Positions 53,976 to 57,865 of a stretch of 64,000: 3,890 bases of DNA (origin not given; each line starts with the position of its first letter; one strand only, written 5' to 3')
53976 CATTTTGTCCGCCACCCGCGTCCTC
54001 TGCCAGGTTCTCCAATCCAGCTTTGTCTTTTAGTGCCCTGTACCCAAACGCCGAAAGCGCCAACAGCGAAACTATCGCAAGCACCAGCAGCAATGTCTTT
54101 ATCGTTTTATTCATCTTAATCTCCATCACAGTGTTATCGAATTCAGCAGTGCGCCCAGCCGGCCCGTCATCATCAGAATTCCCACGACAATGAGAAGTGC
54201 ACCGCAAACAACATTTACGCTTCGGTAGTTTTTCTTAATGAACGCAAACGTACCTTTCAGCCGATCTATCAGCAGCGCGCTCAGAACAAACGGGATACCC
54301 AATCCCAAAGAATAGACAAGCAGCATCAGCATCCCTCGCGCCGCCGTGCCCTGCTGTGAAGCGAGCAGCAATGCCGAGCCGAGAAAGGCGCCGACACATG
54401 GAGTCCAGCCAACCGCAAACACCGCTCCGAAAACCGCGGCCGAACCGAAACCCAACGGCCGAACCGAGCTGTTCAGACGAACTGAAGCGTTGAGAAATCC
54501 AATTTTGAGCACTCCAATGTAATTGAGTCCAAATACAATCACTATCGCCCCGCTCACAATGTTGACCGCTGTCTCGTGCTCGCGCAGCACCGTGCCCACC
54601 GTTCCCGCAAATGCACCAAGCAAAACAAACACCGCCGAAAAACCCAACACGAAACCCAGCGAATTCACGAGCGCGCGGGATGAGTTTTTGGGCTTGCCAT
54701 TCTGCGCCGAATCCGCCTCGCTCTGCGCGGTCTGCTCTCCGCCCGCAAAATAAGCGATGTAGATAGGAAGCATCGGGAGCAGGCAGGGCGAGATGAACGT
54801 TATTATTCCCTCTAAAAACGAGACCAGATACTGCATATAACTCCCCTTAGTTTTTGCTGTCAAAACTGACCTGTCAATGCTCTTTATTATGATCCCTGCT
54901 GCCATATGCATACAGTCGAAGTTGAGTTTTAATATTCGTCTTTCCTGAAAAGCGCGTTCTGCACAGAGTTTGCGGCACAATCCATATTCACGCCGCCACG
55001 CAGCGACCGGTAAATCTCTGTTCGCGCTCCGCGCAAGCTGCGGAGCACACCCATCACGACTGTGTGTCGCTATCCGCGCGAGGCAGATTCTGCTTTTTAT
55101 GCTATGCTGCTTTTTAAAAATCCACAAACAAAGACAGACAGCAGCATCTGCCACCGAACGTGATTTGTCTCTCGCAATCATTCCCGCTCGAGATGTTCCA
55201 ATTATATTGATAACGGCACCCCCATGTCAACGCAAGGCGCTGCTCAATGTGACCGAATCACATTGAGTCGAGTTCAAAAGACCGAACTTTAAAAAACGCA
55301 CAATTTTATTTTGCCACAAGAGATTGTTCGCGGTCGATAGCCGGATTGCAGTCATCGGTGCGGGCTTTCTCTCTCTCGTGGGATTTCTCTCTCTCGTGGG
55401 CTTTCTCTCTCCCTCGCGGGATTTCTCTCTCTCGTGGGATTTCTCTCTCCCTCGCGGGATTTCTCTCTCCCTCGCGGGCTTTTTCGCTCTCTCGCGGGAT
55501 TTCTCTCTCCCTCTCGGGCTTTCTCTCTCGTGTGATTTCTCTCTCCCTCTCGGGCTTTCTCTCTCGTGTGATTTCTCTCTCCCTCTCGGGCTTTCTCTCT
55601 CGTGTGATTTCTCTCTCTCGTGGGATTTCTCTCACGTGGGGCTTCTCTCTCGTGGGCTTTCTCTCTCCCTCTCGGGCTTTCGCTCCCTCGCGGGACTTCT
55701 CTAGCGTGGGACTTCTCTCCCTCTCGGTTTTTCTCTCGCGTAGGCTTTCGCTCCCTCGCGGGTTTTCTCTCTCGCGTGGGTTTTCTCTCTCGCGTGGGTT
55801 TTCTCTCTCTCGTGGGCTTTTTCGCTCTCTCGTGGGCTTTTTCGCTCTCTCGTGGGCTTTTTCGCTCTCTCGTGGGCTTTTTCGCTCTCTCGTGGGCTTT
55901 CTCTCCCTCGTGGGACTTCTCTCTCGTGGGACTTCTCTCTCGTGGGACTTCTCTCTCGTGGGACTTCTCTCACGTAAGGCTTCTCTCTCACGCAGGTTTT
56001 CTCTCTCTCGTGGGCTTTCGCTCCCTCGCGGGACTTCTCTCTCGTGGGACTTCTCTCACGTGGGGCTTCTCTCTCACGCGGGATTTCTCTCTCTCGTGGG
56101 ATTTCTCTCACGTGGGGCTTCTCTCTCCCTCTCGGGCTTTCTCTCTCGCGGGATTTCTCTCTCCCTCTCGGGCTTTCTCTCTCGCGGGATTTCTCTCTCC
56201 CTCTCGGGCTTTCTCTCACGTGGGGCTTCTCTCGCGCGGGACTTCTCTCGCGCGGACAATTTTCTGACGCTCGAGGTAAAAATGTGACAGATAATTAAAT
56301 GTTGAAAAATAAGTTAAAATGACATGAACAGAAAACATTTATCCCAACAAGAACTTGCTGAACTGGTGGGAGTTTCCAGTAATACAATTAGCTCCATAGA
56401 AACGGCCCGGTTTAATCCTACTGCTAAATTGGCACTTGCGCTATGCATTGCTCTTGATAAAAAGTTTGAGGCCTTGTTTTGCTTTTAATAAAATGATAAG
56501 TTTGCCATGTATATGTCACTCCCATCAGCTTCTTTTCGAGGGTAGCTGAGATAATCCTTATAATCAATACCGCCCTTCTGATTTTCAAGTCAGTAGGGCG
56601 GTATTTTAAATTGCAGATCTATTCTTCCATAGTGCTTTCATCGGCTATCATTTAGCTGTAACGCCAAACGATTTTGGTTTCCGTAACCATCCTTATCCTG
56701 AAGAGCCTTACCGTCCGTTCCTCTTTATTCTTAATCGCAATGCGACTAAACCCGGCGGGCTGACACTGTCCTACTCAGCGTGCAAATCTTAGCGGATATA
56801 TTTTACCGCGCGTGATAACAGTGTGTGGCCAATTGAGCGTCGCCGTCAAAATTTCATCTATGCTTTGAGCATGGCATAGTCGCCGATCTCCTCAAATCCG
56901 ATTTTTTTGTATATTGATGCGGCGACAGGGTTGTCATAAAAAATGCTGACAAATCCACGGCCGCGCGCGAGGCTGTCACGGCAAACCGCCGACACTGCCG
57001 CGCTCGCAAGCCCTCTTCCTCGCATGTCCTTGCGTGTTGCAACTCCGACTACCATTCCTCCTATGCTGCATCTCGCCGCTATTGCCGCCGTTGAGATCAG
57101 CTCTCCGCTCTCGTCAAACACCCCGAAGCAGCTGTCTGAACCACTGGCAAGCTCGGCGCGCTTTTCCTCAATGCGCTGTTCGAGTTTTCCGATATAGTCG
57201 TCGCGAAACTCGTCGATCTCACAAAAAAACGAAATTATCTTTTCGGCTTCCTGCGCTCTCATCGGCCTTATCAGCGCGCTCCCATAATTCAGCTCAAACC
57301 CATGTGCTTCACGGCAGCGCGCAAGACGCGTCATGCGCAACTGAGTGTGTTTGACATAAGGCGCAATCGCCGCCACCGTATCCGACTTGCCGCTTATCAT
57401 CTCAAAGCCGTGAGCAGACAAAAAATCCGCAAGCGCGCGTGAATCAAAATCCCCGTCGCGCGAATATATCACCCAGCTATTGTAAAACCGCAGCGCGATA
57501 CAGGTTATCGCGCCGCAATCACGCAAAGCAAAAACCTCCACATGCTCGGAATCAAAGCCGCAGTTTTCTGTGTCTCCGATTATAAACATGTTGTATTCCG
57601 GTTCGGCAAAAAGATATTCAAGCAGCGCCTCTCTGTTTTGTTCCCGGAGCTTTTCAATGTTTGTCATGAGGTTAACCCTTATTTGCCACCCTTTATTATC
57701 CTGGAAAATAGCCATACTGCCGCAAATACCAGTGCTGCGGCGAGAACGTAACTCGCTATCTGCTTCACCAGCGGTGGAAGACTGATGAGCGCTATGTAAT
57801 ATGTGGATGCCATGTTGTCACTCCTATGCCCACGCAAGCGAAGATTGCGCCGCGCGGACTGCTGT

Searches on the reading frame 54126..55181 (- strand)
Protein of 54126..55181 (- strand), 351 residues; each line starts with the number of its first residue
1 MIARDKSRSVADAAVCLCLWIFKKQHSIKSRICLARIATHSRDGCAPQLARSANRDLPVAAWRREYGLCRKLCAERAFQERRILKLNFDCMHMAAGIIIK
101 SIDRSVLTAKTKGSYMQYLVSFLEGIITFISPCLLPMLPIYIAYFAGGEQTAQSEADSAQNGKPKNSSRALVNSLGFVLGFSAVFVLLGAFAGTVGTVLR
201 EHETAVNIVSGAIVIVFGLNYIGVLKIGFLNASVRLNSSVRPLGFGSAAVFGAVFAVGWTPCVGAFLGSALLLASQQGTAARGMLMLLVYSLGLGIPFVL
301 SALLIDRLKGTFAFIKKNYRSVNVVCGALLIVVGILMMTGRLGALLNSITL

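Call 22: search_protein_families(library=pfam, proteins=[window:54126-55181:-], max_evalue=0.001)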
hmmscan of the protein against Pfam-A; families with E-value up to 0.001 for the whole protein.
window:54126-55181:- (351 aa): 1 family
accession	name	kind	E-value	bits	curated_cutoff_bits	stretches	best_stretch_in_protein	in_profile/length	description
PF02683.22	DsbD_TM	-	1.3e-17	64.3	27.1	1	118-338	4-215/219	Cytochrome C biogenesis protein transmembrane domain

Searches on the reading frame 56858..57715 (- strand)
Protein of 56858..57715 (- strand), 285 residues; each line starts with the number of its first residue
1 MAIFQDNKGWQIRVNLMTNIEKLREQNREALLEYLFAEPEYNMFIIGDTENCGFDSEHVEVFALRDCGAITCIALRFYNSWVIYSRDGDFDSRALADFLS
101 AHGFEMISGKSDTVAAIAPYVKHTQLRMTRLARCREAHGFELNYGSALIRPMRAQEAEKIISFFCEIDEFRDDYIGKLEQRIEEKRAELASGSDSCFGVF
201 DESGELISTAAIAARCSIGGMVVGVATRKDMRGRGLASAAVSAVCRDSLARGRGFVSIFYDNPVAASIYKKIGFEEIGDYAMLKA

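Call 22: search_protein_families(library=pfam, proteins=[window:56858-57715:-], max_evalue=0.001)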
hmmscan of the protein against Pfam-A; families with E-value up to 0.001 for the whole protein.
window:56858-57715:- (285 aa): 7 families
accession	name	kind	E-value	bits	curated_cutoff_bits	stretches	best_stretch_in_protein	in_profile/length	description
PF08445.16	FR47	-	2.2e-08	34.4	22.1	1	198-277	3-80/86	FR47-like protein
PF12746.13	GNAT_acetyltran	-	4.1e-08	33.6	26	1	104-282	69-242/243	GNAT acetyltransferase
PF00583.31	Acetyltransf_1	-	2.6e-07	31.4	20.7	1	180-274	18-116/116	Acetyltransferase (GNAT) family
PF13508.13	Acetyltransf_7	-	2.6e-07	31.3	27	1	195-276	3-84/84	Acetyltransferase (GNAT) domain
PF13527.13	Acetyltransf_9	-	2.3e-06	28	25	1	149-276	2-126/127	Acetyltransferase (GNAT) domain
PF13673.13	Acetyltransf_10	-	1.1e-05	25.9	23.6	1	178-279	13-112/128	Acetyltransferase (GNAT) domain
PF13302.13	Acetyltransf_3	-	3.8e-05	24.9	25.4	1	148-275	3-138/138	Acetyltransferase (GNAT) domain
